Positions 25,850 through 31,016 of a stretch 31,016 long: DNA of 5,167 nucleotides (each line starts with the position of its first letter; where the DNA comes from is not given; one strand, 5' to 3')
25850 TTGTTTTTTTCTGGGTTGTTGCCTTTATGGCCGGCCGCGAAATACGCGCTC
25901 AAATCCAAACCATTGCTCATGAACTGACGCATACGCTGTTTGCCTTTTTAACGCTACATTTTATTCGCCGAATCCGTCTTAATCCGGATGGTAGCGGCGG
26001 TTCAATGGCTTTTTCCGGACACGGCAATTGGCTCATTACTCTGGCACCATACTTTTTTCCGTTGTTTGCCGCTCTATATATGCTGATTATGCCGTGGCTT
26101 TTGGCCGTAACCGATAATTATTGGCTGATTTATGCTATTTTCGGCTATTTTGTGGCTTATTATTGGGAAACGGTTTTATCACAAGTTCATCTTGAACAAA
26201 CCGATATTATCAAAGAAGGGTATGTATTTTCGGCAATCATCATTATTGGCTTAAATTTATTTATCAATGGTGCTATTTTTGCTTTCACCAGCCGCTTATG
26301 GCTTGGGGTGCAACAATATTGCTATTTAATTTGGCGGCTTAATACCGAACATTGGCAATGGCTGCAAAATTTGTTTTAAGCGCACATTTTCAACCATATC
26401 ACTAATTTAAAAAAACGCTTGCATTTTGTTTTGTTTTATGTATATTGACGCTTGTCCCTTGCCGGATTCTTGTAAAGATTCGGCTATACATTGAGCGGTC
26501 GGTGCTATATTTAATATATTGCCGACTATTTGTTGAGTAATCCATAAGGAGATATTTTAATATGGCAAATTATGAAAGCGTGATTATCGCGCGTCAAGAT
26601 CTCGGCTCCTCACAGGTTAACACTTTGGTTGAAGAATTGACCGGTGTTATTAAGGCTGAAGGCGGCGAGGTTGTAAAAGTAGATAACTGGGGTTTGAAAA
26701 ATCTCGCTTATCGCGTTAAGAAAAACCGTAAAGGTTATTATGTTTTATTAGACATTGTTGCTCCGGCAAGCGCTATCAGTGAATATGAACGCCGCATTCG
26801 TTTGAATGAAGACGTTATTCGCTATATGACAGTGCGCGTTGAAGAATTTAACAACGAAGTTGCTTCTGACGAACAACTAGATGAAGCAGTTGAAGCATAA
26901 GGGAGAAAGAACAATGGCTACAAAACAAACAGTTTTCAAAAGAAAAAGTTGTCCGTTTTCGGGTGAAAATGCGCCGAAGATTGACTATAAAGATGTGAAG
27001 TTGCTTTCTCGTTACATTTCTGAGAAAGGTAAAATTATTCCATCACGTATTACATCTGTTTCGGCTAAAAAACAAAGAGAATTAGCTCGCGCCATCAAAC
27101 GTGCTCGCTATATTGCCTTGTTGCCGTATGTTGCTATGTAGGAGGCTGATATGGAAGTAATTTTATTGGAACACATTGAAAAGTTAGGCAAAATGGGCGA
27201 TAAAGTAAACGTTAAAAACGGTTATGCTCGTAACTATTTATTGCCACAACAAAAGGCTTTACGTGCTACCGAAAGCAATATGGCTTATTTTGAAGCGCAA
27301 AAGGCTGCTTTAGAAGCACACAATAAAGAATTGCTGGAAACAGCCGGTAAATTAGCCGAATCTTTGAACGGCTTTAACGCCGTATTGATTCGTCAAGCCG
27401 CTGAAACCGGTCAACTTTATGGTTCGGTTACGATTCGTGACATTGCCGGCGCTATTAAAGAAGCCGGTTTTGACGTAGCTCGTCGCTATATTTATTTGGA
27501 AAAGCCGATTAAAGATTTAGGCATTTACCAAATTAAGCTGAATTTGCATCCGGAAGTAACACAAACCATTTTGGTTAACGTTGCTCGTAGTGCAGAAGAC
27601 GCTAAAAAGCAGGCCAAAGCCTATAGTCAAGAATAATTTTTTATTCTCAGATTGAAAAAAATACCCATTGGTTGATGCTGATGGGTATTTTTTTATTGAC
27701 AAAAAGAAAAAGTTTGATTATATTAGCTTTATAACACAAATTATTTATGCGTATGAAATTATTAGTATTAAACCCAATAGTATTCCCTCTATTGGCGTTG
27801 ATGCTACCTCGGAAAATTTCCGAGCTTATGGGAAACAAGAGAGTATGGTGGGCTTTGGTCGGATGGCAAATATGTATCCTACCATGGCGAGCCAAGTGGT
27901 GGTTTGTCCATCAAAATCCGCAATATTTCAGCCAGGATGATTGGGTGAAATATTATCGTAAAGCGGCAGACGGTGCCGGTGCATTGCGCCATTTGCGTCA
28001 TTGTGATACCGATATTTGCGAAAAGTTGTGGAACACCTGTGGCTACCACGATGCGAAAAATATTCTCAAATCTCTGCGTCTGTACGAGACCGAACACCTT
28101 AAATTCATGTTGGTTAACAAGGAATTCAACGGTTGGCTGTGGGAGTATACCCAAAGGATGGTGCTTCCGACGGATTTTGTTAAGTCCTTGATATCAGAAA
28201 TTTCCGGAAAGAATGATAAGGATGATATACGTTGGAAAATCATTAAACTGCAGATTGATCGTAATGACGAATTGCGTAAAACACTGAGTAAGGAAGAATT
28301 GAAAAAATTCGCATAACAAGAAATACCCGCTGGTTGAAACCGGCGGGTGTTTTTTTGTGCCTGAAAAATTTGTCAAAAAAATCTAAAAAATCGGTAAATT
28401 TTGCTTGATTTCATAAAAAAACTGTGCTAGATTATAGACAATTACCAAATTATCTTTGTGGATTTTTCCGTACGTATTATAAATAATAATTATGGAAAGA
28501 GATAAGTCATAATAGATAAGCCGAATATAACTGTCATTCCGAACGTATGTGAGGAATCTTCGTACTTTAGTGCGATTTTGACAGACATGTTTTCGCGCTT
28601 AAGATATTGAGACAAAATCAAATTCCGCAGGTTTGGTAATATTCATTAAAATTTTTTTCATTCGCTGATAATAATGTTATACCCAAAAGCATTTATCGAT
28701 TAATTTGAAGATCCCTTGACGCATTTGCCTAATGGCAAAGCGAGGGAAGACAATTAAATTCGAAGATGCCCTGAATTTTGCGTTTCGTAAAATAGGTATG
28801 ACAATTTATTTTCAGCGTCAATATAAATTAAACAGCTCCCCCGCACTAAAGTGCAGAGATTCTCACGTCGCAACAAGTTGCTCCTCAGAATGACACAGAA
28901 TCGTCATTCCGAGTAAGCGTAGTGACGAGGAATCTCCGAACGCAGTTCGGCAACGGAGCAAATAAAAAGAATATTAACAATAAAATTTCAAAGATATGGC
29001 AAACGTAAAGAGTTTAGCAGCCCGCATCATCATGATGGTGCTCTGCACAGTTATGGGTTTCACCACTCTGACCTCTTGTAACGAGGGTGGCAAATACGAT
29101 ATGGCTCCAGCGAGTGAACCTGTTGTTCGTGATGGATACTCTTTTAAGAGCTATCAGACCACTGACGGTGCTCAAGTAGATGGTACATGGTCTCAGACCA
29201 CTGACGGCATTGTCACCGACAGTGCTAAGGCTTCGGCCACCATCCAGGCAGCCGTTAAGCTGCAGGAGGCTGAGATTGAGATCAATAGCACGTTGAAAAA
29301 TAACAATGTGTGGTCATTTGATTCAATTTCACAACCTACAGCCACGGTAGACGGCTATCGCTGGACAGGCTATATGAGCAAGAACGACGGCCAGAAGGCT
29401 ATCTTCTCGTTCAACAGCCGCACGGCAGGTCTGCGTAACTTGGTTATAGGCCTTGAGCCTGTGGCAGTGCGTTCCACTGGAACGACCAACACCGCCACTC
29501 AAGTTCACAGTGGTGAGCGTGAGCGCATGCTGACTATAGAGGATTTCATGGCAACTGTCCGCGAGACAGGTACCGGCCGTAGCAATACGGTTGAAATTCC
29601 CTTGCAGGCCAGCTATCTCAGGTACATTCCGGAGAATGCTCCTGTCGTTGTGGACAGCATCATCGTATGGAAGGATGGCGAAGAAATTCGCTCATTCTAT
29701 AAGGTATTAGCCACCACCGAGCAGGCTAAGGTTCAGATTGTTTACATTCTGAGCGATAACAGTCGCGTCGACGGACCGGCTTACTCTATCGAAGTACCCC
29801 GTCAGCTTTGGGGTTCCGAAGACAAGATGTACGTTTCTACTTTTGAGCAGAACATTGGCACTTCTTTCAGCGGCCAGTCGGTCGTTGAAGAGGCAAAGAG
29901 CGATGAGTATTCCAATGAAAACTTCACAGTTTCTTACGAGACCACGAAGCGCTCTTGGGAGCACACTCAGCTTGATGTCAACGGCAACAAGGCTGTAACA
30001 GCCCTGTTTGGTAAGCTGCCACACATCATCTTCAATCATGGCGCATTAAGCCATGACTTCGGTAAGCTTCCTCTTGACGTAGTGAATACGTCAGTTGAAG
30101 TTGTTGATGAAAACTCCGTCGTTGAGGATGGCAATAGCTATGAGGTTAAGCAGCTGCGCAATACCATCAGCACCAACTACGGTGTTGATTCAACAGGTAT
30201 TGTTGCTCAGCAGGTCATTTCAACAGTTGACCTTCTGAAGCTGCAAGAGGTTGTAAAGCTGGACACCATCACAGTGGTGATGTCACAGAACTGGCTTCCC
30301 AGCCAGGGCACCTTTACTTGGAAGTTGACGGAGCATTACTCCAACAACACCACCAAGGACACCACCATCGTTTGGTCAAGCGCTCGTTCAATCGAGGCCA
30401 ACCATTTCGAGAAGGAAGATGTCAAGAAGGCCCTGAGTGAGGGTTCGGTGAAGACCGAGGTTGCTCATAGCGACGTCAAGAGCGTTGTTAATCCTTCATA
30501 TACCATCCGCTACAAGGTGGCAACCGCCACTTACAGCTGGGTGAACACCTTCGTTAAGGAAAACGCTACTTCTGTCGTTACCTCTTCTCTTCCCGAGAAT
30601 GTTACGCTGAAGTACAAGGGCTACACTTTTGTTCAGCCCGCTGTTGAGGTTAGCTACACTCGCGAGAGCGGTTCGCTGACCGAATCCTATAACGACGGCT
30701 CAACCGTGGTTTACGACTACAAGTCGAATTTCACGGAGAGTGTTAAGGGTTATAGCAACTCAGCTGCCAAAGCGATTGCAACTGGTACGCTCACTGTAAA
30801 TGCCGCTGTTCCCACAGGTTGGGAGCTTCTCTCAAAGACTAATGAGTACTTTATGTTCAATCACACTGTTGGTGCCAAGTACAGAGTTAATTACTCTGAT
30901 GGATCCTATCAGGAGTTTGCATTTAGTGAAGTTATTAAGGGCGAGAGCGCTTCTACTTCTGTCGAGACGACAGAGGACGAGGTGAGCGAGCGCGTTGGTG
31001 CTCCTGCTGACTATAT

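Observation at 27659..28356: Two covarying copies of a 36-bp hairpin bracket a promoter+ORF unit: cassette-like array downstream of rplI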

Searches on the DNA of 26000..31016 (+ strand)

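Call 15: search_rna_families(source=window, start=26000, end=31016, threshold=evalue, max_evalue=1)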
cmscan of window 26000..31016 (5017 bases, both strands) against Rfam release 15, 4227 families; matches with E-value up to 1: 3.
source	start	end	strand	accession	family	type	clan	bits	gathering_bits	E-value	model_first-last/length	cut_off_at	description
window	28315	28382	+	RF02351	psRNA14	Gene; sRNA;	-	31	60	0.024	1-84/84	no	Proteobacteria sRNA psRNA14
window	27620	27714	+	RF03545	Flavi_ISFV_CRE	Cis-reg;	-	26.2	41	0.42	1-89/89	no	Insect-specific Flavivirus 3' UTR cis-acting replication element (CRE)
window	27652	27709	+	RF02351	psRNA14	Gene; sRNA;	-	25.5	60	0.44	1-84/84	no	Proteobacteria sRNA psRNA14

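Call 52: build_rna_model(alignment_id=A1, structure=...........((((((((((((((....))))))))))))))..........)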
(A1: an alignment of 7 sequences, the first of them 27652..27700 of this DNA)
Model R1 built from alignment A1 (7 sequences, 53 columns); structure: as given.
model positions 49; base pairs 14; branch points 0; effective number of sequences 4.43; information 1.128 bits per position. Calibrated on 0.2 Mb of random sequence (short: E-values are rough).
structure used (alignment columns):
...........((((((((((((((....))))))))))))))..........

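Call 57: build_rna_model(alignment_id=A2, structure=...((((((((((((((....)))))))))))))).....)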
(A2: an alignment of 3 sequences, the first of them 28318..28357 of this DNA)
Model R2 built from alignment A2 (3 sequences, 40 columns); structure: as given.
model positions 40; base pairs 14; branch points 0; effective number of sequences 3; information 1.257 bits per position. Calibrated on 0.2 Mb of random sequence (short: E-values are rough).
structure used (alignment columns):
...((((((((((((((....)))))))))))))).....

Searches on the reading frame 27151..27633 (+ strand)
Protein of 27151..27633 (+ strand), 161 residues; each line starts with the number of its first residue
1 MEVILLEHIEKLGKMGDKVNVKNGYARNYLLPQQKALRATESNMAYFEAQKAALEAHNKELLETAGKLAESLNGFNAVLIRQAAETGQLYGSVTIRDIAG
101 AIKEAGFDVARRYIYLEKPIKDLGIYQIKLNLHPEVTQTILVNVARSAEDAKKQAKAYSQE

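Call 8: search_protein_families(library=pfam, proteins=[window:27151-27633:+], max_evalue=0.1)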
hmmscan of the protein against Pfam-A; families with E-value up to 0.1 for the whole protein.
window:27151-27633:+ (161 aa): 2 families
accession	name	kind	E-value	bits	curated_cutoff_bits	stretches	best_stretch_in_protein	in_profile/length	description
PF03948.19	Ribosomal_L9_C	-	4.3e-24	85.2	23.2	1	64-145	2-85/86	Ribosomal protein L9, C-terminal domain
PF01281.25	Ribosomal_L9_N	-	3.5e-22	78.1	20.7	1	1-46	1-46/47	Ribosomal protein L9, N-terminal domain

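Call 19: find_encoding_contigs(protein=window:27151-27633:+, flank=4000, max_places=10)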
Protein window:27151-27633:+ (161 aa): 12 contigs read that carry it; 10 places shown.
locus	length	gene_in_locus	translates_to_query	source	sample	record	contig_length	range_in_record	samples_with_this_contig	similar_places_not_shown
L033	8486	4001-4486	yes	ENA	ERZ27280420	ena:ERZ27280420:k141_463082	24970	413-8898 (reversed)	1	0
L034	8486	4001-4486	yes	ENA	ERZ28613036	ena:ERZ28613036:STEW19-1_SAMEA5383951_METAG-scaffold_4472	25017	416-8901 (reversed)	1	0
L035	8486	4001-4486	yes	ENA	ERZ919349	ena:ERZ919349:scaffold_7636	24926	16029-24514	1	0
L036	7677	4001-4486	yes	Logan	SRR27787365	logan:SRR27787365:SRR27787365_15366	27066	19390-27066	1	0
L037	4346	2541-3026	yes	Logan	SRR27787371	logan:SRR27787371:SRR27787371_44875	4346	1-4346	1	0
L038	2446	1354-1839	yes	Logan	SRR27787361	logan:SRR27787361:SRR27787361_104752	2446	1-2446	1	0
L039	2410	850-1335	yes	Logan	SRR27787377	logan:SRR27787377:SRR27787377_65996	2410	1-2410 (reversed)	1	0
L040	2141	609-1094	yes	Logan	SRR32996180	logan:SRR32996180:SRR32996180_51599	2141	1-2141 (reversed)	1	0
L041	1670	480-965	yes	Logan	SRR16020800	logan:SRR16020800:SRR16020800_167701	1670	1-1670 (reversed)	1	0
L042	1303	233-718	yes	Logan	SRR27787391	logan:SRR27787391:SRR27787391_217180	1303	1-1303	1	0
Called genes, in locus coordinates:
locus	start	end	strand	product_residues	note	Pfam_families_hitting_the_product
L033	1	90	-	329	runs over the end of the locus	PF04748:Polysacc_deac_2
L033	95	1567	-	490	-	PF01336:tRNA_anti-codon, PF01409:tRNA-synt_2d (faint), PF00152:tRNA-synt_2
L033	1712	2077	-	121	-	-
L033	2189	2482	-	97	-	-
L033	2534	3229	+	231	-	PF13398:Peptidase_M50B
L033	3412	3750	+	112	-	PF01250:Ribosomal_S6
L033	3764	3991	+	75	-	PF01084:Ribosomal_S18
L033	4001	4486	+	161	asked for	PF01281:Ribosomal_L9_N, PF03948:Ribosomal_L9_C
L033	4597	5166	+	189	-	-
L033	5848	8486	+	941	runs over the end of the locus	-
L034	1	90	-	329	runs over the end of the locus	PF04748:Polysacc_deac_2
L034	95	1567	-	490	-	PF01336:tRNA_anti-codon, PF01409:tRNA-synt_2d (faint), PF00152:tRNA-synt_2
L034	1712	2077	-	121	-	-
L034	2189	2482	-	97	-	-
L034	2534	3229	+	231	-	PF13398:Peptidase_M50B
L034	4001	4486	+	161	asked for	PF01281:Ribosomal_L9_N, PF03948:Ribosomal_L9_C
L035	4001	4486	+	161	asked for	PF01281:Ribosomal_L9_N, PF03948:Ribosomal_L9_C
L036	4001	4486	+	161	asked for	PF01281:Ribosomal_L9_N, PF03948:Ribosomal_L9_C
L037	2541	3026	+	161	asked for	PF01281:Ribosomal_L9_N, PF03948:Ribosomal_L9_C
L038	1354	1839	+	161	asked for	PF01281:Ribosomal_L9_N, PF03948:Ribosomal_L9_C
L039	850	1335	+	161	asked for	PF01281:Ribosomal_L9_N, PF03948:Ribosomal_L9_C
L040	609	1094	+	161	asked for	PF01281:Ribosomal_L9_N, PF03948:Ribosomal_L9_C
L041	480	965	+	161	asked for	PF01281:Ribosomal_L9_N, PF03948:Ribosomal_L9_C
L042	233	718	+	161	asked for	PF01281:Ribosomal_L9_N, PF03948:Ribosomal_L9_C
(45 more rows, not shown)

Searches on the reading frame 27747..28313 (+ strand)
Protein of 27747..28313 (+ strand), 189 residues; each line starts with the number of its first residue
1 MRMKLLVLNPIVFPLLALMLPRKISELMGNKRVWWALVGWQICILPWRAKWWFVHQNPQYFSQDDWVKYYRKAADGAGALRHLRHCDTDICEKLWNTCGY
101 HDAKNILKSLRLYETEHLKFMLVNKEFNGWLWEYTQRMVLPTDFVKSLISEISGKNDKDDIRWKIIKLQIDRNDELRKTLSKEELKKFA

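Call 8: search_protein_families(library=pfam, proteins=[window:27747-28313:+], max_evalue=0.1)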
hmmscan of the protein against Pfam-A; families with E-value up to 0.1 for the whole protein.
window:27747-28313:+ (189 aa): 0 families

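Call 20: find_encoding_contigs(protein=window:27747-28313:+, flank=4000, max_places=10)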
Protein window:27747-28313:+ (189 aa): no gene with exactly this product is on record in the collection.

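Call 37: find_homologous_proteins(query=window:27747-28313:+)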
Query window:27747-28313:+ (189 aa): 2 proteins with E <= 0.001 among 83 candidates.
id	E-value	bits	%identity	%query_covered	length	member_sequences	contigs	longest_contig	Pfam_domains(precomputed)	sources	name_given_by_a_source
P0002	2.0e-127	441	100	100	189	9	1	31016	-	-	-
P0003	3.8e-77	276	99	65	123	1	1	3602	-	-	-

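Call 39: list_cluster_members(proteins=[P0002])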
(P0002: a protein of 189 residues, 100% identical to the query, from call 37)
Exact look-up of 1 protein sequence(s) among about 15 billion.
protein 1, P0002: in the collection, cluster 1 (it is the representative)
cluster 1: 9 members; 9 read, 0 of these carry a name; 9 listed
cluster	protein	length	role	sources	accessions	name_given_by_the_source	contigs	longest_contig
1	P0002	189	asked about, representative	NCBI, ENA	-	-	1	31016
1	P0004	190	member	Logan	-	-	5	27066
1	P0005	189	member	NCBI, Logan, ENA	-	-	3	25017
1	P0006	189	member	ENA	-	-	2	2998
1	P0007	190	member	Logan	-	-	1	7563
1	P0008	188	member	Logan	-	-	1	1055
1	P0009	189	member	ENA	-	-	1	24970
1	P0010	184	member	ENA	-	-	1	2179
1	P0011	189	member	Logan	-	-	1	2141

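Call 40: find_encoding_contigs(protein=P0007, flank=3000, max_places=4)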
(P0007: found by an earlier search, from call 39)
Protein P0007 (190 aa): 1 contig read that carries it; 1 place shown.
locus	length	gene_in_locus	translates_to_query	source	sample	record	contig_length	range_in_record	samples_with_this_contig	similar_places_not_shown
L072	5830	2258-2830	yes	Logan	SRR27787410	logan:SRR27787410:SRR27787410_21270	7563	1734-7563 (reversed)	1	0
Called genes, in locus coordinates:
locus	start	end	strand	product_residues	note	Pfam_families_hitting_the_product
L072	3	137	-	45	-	?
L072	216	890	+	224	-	PF13398:Peptidase_M50B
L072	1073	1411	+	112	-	PF01250:Ribosomal_S6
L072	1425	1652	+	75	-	PF01084:Ribosomal_S18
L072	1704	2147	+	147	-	PF01281:Ribosomal_L9_N, PF03948:Ribosomal_L9_C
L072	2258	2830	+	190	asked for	-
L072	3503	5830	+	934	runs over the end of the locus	-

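Call 41: find_encoding_contigs(protein=P0006, flank=3000, max_places=4)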
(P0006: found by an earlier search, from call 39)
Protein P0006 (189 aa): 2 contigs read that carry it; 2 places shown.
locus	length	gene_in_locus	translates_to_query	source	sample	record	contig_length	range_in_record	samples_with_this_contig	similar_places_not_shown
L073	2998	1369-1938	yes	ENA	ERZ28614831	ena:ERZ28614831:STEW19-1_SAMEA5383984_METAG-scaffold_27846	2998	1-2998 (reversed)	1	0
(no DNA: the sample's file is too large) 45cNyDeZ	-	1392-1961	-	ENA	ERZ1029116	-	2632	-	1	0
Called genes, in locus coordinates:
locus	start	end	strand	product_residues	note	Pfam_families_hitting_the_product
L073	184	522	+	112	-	PF01250:Ribosomal_S6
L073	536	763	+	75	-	PF01084:Ribosomal_S18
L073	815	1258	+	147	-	PF01281:Ribosomal_L9_N, PF03948:Ribosomal_L9_C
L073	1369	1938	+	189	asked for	-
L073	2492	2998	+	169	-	?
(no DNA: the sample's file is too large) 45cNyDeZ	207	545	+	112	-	PF01250:Ribosomal_S6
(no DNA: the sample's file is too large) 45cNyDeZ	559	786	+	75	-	PF01084:Ribosomal_S18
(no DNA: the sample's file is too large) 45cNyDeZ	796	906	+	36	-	PF01281:Ribosomal_L9_N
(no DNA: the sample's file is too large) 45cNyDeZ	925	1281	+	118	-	PF03948:Ribosomal_L9_C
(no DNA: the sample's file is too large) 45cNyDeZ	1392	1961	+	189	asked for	-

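Call 42: find_encoding_contigs(protein=P0010, flank=3000, max_places=4)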
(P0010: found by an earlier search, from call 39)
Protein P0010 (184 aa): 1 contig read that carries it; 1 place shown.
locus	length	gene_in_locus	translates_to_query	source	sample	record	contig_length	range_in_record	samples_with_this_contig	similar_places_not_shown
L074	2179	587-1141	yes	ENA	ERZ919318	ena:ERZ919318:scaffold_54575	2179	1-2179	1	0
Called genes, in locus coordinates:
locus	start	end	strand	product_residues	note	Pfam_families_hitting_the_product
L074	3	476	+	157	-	?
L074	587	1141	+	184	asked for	-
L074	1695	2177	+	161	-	?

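Call 43: find_encoding_contigs(protein=P0008, flank=3000, max_places=4)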
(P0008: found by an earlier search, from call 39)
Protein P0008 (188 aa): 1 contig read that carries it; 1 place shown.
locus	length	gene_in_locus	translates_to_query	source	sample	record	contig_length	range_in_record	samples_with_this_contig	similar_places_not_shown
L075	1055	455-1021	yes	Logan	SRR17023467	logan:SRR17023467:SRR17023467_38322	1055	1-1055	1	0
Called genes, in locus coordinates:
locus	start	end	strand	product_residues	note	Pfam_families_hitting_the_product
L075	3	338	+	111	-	?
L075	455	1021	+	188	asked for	-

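Call 48: search_protein_representatives(protein=window:27747-28313:+)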
Query: 189 residues. Proteins with E-value up to 0.001 (for the whole library): 4; up to 1e-10: 3; up to 1e-30: 1. The best 4 are listed.
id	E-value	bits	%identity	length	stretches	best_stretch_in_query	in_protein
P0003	1.2e-77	276.3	99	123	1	67-189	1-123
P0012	3.9e-26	108.1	38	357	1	3-174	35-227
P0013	5.5e-13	65.2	31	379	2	34-172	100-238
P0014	4.6e-04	36.0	42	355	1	5-80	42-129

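Call 60: search_protein_families(library=pfam, proteins=[P0012, P0013, P0014], max_evalue=0.1)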
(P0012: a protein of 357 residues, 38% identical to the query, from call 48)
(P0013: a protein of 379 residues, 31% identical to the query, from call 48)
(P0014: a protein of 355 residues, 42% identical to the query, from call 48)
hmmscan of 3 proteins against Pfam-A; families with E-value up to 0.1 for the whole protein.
P0012 (357 aa): 0 families

P0013 (379 aa): 0 families

P0014 (355 aa): 1 family
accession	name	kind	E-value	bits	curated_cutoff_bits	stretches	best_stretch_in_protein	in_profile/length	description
PF25170.1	TPR_WDR35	-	0.043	14.2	27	0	113-138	21-46/68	WD repeat-containing protein 35, TPR repeats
